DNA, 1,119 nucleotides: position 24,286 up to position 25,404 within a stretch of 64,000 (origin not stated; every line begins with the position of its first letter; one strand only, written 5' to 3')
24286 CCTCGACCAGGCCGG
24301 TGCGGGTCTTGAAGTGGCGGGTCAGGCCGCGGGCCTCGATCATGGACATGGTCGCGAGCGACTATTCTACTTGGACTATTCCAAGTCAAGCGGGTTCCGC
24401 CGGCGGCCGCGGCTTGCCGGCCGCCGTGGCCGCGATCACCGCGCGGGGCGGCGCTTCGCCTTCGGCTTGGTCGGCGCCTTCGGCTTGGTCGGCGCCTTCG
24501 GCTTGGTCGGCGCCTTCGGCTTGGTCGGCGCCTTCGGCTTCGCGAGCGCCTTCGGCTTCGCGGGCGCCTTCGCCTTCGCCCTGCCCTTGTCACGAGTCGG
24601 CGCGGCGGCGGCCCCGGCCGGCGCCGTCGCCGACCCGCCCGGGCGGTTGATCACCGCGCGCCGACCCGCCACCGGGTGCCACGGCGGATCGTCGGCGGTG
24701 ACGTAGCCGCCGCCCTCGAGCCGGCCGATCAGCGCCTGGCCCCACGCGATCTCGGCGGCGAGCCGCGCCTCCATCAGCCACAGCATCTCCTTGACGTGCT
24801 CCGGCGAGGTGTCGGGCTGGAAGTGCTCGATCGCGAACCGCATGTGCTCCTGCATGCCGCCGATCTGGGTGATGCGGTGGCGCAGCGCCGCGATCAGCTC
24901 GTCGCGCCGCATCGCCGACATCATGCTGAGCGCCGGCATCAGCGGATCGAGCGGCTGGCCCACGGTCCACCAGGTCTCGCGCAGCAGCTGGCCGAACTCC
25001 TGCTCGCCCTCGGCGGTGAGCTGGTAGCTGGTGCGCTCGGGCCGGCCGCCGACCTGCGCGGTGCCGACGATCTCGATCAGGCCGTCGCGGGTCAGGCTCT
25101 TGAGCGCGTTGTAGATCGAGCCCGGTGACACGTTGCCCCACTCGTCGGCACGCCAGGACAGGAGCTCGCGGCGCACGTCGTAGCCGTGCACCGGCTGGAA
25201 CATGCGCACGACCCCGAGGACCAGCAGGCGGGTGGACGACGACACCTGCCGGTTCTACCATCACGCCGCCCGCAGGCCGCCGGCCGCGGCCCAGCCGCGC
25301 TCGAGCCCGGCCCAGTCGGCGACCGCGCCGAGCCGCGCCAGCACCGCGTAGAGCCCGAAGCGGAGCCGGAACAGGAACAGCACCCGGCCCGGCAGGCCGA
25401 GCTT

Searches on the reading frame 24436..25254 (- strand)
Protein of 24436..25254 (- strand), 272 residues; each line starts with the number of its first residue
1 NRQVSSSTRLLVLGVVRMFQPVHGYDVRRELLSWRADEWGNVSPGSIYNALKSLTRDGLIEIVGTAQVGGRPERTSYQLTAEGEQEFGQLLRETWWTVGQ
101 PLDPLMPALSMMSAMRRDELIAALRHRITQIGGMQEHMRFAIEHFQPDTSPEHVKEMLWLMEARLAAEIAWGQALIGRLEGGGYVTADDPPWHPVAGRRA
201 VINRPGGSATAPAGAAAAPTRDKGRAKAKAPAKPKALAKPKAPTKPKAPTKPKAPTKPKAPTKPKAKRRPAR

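Call 77: search_protein_families(library=pfam, proteins=[window:24436-25254:-], max_evalue=0.001)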
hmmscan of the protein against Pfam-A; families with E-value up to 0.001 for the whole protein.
window:24436-25254:- (272 aa): 1 family
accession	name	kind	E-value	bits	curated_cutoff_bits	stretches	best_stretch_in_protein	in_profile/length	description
PF03551.20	PadR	-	1.6e-12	47.7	27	1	12-87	1-73/75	Transcriptional regulator PadR-like family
